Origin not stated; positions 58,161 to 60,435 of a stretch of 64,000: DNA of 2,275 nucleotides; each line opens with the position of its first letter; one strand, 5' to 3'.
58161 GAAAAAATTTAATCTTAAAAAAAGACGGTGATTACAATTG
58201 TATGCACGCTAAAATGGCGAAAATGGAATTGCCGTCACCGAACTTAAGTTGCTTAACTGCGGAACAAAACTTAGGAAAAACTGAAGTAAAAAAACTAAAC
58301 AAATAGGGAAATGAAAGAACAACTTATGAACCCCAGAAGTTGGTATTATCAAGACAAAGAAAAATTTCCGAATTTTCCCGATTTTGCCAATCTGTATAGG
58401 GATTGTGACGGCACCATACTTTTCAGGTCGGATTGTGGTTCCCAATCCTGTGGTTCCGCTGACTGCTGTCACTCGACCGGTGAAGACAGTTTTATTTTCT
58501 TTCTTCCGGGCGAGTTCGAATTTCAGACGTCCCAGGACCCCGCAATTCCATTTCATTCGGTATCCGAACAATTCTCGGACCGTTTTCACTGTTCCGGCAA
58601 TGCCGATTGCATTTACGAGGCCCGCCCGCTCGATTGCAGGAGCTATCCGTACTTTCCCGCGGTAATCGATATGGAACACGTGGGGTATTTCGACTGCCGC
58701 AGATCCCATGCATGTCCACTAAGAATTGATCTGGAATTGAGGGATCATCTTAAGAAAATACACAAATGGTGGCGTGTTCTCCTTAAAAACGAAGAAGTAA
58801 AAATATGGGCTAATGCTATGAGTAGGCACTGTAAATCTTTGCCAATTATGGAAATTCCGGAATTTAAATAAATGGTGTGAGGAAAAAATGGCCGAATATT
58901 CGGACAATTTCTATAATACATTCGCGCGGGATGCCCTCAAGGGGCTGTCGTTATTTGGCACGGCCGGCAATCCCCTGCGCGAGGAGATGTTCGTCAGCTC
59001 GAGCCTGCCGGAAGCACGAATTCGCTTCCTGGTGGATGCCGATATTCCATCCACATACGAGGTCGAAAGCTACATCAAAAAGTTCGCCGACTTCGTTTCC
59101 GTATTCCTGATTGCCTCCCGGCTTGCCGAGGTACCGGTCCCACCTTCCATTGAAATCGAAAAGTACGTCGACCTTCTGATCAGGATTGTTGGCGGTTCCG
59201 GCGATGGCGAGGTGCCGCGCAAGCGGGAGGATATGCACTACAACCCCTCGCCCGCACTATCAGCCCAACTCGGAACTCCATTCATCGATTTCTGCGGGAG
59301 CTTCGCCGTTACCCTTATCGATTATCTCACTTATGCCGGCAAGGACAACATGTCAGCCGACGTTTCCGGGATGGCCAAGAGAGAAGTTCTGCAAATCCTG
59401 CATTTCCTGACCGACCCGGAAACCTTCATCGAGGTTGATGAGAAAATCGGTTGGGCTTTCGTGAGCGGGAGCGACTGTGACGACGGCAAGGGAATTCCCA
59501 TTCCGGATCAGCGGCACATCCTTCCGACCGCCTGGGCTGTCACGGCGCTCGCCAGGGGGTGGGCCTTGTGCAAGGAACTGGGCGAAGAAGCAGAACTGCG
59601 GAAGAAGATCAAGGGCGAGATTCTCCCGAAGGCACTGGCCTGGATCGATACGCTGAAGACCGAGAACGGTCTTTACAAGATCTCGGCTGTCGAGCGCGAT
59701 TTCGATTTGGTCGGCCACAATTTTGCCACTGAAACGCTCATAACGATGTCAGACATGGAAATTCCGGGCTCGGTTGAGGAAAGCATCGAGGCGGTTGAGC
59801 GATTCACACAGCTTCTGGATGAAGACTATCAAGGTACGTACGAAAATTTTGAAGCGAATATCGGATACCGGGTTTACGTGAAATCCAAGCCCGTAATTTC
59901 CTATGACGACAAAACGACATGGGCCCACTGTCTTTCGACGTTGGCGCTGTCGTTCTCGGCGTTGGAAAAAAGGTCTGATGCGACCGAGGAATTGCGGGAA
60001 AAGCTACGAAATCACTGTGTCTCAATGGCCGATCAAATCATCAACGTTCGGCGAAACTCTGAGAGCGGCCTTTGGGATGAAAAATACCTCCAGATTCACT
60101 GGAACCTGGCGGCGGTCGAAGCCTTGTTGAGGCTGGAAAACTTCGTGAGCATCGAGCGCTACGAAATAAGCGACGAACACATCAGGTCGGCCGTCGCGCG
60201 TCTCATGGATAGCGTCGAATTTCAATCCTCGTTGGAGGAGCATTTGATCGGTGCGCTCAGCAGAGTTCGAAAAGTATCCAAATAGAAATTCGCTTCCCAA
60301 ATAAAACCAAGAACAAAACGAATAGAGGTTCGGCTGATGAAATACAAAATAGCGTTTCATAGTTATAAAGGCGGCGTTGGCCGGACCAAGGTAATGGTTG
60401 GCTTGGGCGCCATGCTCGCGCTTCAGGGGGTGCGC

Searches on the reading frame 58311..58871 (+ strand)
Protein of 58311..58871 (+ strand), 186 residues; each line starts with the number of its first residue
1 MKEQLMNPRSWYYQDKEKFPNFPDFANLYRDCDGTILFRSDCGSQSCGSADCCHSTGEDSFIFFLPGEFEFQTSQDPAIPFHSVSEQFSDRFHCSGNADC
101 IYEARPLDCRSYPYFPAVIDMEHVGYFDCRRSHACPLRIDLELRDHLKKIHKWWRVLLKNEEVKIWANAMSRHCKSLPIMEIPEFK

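Call 3: search_protein_families(library=pfam, proteins=[window:58311-58871:+], max_evalue=0.1)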
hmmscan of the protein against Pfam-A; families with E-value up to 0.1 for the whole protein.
window:58311-58871:+ (186 aa): 0 families

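Call 4: search_protein_families(library=padloc, proteins=[window:58311-58871:+], max_evalue=0.1)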
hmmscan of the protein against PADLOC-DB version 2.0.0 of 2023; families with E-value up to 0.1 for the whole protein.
window:58311-58871:+ (186 aa): 0 families

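Call 5: search_protein_families(library=ncbifam, proteins=[window:58311-58871:+], max_evalue=0.1)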
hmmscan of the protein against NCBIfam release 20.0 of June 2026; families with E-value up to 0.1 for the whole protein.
window:58311-58871:+ (186 aa): 0 families

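Call 76: search_solved_structures(query=A4, max_evalue=10)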
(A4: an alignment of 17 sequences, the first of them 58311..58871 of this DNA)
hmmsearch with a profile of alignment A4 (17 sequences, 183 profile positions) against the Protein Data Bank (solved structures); distinct sequences matched with E-value up to 10: 4.
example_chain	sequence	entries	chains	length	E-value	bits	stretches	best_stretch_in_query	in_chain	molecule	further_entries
6vwb_A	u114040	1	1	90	0.72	12.6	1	41-83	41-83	Crossover junction endonuclease MUS81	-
9ivf_A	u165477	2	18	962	0.75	12.5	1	111-165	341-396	Putative primase C962R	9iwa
8wvz_A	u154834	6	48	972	0.77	12.5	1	111-165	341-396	Putative primase C962R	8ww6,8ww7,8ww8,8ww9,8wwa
7bu5_A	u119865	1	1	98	0.92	12.3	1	41-83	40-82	MUS81 endonuclease homolog (Yeast), isoform CRA_b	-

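Call 77: search_protein_families(library=pfam, alignment_id=A4, max_evalue=0.01)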
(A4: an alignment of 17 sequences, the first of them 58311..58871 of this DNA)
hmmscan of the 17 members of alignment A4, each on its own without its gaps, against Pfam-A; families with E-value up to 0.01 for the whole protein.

A. member 1, window:58311-58871:+ (186 aa): 0 families

B. families by the number of members that match (of 17 scanned): 1 family
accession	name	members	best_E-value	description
PF03692.20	CxxCxxCC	11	1.6e-14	Putative zinc- or iron-chelating domain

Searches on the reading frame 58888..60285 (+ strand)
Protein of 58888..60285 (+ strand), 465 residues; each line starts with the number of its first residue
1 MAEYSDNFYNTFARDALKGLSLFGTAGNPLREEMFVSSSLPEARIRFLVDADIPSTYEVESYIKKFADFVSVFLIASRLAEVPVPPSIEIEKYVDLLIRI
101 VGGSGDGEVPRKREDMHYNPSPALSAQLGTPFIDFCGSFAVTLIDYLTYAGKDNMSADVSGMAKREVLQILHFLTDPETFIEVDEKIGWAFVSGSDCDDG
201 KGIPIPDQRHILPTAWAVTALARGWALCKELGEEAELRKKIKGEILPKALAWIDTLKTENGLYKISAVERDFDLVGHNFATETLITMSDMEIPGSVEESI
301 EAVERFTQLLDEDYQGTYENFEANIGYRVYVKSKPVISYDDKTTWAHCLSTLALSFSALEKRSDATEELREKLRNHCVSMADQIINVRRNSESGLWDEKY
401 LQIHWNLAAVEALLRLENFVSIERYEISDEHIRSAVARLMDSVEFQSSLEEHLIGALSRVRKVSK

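Call 3: search_protein_families(library=pfam, proteins=[window:58888-60285:+], max_evalue=0.1)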
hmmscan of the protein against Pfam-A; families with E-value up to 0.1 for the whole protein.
window:58888-60285:+ (465 aa): 0 families

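Call 4: search_protein_families(library=padloc, proteins=[window:58888-60285:+], max_evalue=0.1)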
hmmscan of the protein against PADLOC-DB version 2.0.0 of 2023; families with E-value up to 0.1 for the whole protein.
window:58888-60285:+ (465 aa): 0 families

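Call 5: search_protein_families(library=ncbifam, proteins=[window:58888-60285:+], max_evalue=0.1)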
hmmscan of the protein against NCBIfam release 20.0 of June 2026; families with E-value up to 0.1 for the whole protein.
window:58888-60285:+ (465 aa): 0 families

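Call 27: find_homologous_proteins(query=window:58888-60285:+)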
Query window:58888-60285:+ (465 aa): 2 proteins with E <= 0.001 among 8000 candidates.
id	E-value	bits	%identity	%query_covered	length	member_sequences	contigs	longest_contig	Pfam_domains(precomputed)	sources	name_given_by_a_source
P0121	0.0e+0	1044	100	100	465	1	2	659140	-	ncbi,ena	-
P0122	3.6e-68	249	37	87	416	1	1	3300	-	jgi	jgi:hypothetical protein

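Call 34: find_homologous_proteins(query=A2)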
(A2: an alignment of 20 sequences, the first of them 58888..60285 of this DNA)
Query A2 (20 sequences) (465 aa, profile of the alignment): 3 proteins with E <= 0.001 among 8000 candidates.
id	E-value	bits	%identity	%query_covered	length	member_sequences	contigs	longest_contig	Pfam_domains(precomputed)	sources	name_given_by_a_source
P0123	2.2e-115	404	23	14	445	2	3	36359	-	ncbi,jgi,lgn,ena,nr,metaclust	ncbi:MAG: hypothetical protein AYK18_04445 [Theionarchaea archaeon DG-70]|nr:MAG: hypothetical prote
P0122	3.9e-107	377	37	87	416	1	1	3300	-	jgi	jgi:hypothetical protein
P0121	1.3e-101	359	100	100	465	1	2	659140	-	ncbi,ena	-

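Call 35: search_protein_families(library=pfam, alignment_id=A2, max_evalue=1)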
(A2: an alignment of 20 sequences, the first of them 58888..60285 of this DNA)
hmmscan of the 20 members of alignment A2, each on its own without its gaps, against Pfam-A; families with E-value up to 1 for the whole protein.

A. member 1, window:58888-60285:+ (465 aa): 0 families

B. families by the number of members that match (of 20 scanned): 10 families
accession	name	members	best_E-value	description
PF21360.3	PylC-like_N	1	0.0032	PylC-like, N-terminal domain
PF03139.20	AnfG_VnfG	1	0.0066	Vanadium/alternative nitrogenase delta subunit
PF18043.6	T4_Rnl2_C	1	0.019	T4 RNA ligase 2 C-terminal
PF15368.11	BioT2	1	0.035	Spermatogenesis family BioT2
PF01602.26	Adaptin_N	1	0.089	Adaptin N terminal region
PF16441.10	DUF5038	1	0.093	Domain of unknown function (DUF5038)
PF15290.11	Syntaphilin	1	0.13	Golgi-localised syntaxin-1-binding clamp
PF00838.24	TCTP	1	0.17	Translationally controlled tumour protein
PF25614.1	PhiKZ_VTX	1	0.18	Bacteriophage PhiKZ vertex-binding protein gp28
PF03787.20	RAMPs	1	0.21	RAMP superfamily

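Call 36: search_protein_families(library=padloc, alignment_id=A2, max_evalue=1)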
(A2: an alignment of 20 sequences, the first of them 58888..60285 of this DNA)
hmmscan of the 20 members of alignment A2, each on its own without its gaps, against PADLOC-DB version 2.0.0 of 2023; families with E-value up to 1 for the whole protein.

A. member 1, window:58888-60285:+ (465 aa): 0 families

B. families by the number of members that match (of 20 scanned): 2 families
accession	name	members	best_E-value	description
PDLC01384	Csx20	1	0.0031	"CAS-I,CAS-III; associated"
PDLC01546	Csx26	1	0.0069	CAS-III-D; effector_UNK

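Call 47: predict_structure(alignment_id=A3)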
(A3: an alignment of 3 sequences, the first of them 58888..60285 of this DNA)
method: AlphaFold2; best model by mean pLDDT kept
length: 465 residues; sequences in the alignment: 3
mean_pLDDT: 57.5   pTM: 0.67
mean pLDDT of the five models: 57.5, 55.7, 54.5, 50.0, 43.6
residues with pLDDT >= 90: 6; 70-90: 144; 50-70: 150; < 50: 165
segments of 3 or more residues with pLDDT < 50: 1-62, 103-130, 151-153, 196-206, 315-317, 328-340, 389-397, 421-423, 441-465
pLDDT, mean of each block of 10 residues (from residue 1): 30 29 24 27 24 34 55 56 52 60 41 36 35 63 70 61 76 76 78 49 51 79 74 74 90 84 67 71 83 87 83 55 50 40 66 71 68 76 60 44 60 61 52 54 47 38 29
secondary structure, 60 per line:
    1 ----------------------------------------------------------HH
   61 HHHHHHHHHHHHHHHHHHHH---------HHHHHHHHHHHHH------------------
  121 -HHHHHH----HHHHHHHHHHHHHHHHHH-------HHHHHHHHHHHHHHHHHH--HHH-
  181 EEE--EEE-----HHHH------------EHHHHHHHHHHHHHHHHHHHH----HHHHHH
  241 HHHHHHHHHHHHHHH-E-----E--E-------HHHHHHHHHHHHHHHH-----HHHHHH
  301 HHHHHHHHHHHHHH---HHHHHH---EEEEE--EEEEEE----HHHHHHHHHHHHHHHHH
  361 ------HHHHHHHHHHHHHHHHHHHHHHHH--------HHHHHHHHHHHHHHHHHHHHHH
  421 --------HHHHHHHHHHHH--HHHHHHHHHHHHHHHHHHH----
elements in order: H59-80 H90-102 H122-127 H132-149 H157-174 E181-183 E186-188 H194-197 H211-230 H235-255 H274-289 H295-314 H318-323 E327-331 E334-339 H344-360 H367-390 H399-420 H429-440 H443-461

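Call 52: fold_search(model_id=the predicted structure, library=pdb)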
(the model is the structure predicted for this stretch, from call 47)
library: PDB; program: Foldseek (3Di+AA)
matches with E <= 10: 984; with E <= 0.001: 10
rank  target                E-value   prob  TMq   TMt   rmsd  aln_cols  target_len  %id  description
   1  6zbm                  8.3e-05  1.00  0.45  0.60   7.3       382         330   11  Structure of the D125N mutant of the catalytic domain of the Bacillus circulans alpha-1,6 Mannanase in complex with an a (released 2021-04-28)
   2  4d4a_A                1.3e-04  1.00  0.43  0.57   8.1       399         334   11  Structure of the catalytic domain (BcGH76) of the Bacillus circulans GH76 alpha mannanase, Aman6. (released 2015-03-25)
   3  4d4b_A                1.6e-04  1.00  0.43  0.57   7.9       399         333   11  The catalytic domain, BcGH76, of Bacillus circulans Aman6 in complex with MSMSMe (released 2015-03-25)
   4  5agd_A                1.9e-04  1.00  0.43  0.57   8.1       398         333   12  An inactive (D125N) variant of the catalytic domain, BcGH76, of Bacillus circulans Aman6 in complex with alpha-1,6-man (released 2015-03-25)
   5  6zbx_A                2.2e-04  1.00  0.44  0.58   6.3       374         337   10  Structure of the catalytic domain of the Bacillus circulans alpha-1,6 Mannanase in complex with an alpha-1,6- alpha-ma (released 2021-04-28)
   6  7nl5_A                2.4e-04  1.00  0.43  0.56   7.2       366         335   13  Structure of the catalytic domain of the Bacillus circulans alpha-1,6 Mannanase in complex with an alpha-1,6-alpha-man (released 2021-04-28)
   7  4boj_C                2.4e-04  1.00  0.45  0.58   7.0       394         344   11  Crystal structure of Bacillus circulans TN-31 Aman6 in complex with mannobiose (released 2014-05-28)
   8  4bok                  2.7e-04  1.00  0.41  0.54  11.6       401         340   12  Crystal structure of Bacillus circulans TN-31 Aman6 (released 2014-05-28)
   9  5m77_A                2.8e-04  1.00  0.42  0.55   8.1       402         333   10  a GH76 family enzyme structure (released 2017-08-09)
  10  5m77_B                4.1e-04  1.00  0.44  0.58   7.7       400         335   10  a GH76 family enzyme structure (released 2017-08-09)
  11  2vn4_A                3.4e-03  1.00  0.31  0.25  16.4       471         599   10  Glycoside Hydrolase Family 15 Glucoamylase from Hypocrea jecorina (released 2008-05-20)
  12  6frv_A                4.1e-03  1.00  0.39  0.39  13.2       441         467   12  Structure of the catalytic domain of Aspergillus niger Glucoamylase (released 2018-05-09)
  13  6u4z                  5.9e-03  1.00  0.35  0.34  12.4       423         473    8  Crystal Structure of a family 76 glycoside hydrolase from a bovine Bacteroides thetaiotaomicron strain (released 2020-04-29)
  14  3qwt_A                6.7e-03  1.00  0.35  0.41  10.8       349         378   11  The crystal structure of a possible member of GH105 family from Salmonella enterica subsp. enterica serovar Paratyphi  (released 2011-06-15)
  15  5noa                  8.0e-03  1.00  0.42  0.53  10.1       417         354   11  Polysaccharide Lyase BACCELL_00875 (released 2017-06-28)
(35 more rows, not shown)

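Call 74: search_solved_structures(query=A2, max_evalue=10)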
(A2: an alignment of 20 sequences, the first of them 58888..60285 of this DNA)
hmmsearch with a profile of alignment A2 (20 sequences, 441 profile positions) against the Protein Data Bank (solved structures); distinct sequences matched with E-value up to 10: 0.
